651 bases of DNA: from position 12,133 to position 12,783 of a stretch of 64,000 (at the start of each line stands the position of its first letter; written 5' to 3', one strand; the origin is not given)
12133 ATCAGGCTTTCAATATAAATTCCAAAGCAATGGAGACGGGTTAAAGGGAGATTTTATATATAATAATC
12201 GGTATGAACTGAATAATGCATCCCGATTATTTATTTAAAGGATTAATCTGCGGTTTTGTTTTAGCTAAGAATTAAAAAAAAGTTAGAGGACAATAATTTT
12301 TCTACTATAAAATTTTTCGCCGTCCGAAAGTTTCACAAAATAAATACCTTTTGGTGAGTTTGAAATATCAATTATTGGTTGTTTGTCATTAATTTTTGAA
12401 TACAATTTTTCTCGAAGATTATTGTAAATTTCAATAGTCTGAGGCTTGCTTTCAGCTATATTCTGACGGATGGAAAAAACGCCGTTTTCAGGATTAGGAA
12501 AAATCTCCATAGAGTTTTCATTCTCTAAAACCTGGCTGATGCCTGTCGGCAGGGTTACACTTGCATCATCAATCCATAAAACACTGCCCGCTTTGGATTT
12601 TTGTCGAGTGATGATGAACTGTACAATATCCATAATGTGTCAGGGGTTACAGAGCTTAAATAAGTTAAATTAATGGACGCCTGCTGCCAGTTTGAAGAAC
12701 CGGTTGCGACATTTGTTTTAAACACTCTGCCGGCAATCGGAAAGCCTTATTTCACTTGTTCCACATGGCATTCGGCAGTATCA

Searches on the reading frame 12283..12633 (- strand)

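Call 12: search_protein_families(library=pfam, proteins=[window:12283-12633:-], max_evalue=0.01)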
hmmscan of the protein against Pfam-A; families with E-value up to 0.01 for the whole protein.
window:12283-12633:- (116 aa): 1 family
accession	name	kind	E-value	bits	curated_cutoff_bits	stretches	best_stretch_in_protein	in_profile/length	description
PF18962.6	Por_Secre_tail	-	1.1e-12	48.5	27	1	44-115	1-75/75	Secretion system C-terminal sorting domain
